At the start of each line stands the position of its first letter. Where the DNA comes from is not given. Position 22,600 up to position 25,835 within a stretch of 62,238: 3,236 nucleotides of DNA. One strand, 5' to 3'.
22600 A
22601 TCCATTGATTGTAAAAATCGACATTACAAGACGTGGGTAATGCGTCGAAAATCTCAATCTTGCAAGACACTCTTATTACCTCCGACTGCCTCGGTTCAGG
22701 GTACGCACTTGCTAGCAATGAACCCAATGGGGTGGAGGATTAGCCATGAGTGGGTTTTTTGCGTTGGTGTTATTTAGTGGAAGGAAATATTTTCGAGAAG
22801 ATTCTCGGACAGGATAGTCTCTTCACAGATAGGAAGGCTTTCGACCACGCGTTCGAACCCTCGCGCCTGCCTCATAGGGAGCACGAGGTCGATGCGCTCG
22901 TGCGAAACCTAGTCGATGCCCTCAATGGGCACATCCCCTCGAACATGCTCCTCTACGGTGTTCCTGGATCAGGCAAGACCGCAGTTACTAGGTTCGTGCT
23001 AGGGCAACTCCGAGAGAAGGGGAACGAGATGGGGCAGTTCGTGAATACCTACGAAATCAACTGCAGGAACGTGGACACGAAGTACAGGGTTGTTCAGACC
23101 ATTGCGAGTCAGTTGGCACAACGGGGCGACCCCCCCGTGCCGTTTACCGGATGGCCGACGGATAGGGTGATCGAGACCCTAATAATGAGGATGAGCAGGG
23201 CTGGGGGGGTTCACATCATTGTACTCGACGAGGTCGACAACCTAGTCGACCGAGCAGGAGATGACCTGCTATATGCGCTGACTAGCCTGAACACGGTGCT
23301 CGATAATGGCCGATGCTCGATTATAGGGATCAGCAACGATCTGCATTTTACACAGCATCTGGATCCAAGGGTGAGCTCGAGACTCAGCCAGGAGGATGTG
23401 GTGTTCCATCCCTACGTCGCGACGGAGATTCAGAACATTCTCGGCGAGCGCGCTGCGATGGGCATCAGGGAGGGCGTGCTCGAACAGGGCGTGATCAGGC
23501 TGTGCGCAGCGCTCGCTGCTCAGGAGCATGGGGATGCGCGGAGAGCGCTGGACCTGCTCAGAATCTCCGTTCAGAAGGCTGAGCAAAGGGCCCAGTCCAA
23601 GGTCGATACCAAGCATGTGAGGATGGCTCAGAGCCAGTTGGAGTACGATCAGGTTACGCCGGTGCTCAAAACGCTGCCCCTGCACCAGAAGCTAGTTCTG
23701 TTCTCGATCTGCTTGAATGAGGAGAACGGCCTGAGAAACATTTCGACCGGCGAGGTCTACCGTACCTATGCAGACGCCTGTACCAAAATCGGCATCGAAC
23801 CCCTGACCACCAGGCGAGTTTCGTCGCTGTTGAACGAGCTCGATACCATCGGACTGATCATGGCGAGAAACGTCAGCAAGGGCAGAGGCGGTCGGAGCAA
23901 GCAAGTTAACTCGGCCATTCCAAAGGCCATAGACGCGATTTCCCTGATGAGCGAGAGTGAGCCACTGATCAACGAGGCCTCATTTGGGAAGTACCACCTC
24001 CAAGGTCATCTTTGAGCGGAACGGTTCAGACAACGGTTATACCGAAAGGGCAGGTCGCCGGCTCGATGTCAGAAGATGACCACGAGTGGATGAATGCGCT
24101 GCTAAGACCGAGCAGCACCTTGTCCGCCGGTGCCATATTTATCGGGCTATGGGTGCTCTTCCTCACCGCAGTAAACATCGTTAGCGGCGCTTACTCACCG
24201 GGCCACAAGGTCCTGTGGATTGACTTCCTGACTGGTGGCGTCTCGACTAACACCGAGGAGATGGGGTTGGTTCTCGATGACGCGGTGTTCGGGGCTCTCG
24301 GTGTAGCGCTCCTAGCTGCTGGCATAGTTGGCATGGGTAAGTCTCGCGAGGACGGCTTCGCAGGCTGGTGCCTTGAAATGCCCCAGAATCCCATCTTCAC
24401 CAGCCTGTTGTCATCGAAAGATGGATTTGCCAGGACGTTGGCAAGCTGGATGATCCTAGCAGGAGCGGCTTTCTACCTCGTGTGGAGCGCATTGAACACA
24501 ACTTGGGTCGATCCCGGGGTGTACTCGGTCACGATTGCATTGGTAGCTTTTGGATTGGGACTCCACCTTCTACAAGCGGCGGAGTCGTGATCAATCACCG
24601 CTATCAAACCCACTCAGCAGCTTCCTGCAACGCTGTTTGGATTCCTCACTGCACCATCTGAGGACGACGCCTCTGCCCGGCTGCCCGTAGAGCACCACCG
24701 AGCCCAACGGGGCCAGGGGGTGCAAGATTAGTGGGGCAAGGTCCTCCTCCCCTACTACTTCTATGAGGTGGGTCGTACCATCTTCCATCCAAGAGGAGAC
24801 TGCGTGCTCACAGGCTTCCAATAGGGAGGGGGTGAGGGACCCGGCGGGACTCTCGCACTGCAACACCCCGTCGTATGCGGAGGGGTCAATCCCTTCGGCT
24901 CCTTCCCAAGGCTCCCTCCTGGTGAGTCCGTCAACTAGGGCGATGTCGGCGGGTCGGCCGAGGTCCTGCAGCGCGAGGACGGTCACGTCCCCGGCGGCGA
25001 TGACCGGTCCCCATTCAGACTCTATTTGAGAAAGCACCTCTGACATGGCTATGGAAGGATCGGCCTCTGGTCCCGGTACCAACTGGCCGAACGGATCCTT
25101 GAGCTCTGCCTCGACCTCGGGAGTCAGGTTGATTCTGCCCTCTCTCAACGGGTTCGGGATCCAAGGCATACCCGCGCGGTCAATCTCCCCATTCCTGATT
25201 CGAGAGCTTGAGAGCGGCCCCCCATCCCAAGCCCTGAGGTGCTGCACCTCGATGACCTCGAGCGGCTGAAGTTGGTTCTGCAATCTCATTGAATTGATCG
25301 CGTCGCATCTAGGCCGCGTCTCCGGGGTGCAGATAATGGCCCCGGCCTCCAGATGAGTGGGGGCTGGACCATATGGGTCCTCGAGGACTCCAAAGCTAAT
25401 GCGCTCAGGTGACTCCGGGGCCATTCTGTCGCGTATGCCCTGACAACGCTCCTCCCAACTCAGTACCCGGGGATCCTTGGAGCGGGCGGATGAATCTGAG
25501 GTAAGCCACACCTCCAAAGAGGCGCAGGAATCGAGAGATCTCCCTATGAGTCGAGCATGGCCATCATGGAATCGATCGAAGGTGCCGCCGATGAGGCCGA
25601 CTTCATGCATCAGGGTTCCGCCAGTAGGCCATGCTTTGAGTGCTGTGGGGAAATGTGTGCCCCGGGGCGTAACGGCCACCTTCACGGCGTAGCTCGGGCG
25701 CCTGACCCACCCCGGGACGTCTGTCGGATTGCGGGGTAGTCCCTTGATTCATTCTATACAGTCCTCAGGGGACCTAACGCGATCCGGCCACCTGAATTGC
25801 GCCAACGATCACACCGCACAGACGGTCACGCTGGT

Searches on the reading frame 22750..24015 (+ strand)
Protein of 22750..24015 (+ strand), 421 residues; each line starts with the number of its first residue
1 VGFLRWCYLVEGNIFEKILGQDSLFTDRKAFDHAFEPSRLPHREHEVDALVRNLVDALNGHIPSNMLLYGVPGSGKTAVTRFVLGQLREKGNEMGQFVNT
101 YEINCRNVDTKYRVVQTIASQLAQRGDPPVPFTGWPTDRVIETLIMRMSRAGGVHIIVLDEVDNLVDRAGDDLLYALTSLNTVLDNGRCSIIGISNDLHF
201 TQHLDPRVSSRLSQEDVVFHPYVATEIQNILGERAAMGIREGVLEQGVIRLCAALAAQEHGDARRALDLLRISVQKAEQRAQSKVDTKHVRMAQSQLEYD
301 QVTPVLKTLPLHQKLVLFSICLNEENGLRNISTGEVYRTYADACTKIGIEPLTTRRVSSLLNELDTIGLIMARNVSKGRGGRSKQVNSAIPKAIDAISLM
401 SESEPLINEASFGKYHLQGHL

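Call 66: search_protein_families(library=pfam, proteins=[window:22750-24015:+], max_evalue=0.00001)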
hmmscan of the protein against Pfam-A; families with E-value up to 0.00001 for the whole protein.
window:22750-24015:+ (421 aa): 6 families
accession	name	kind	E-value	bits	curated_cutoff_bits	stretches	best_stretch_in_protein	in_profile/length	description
PF09079.17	Cdc6_C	-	2.6e-26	91.8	25.1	1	305-391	2-89/96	CDC6, C terminal winged helix domain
PF22703.2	Cdc6_lid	-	1.3e-23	83.1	27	1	229-295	2-68/68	Cdc6 AAA+ ATPase-type lid domain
PF13191.12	AAA_16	-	2.3e-13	51.4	32.6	1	39-181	1-159/167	AAA ATPase domain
PF13401.12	AAA_22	-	4.2e-10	40.5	27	1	65-182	7-109/130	AAA domain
PF00004.35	AAA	-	3.6e-09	37.6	21.2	1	66-213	1-124/131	ATPase family associated with various cellular activities (AAA)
PF22606.2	Cdc6-ORC-like_ATPase_lid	-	1.3e-06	28.6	27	1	222-278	1-57/60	Cdc6/ORC-like, ATPase lid domain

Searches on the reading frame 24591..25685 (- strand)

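Call 66: search_protein_families(library=pfam, proteins=[window:24591-25685:-], max_evalue=0.00001)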
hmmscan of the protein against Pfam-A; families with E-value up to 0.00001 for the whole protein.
window:24591-25685:- (364 aa): 2 families
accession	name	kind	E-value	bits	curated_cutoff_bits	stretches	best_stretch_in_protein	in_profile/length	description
PF04019.17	DUF359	-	2.2e-24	85.9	25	1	239-360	5-125/126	Protein of unknown function (DUF359)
PF01467.32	CTP_transf_like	-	1.5e-07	32.2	21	1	31-87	1-57/133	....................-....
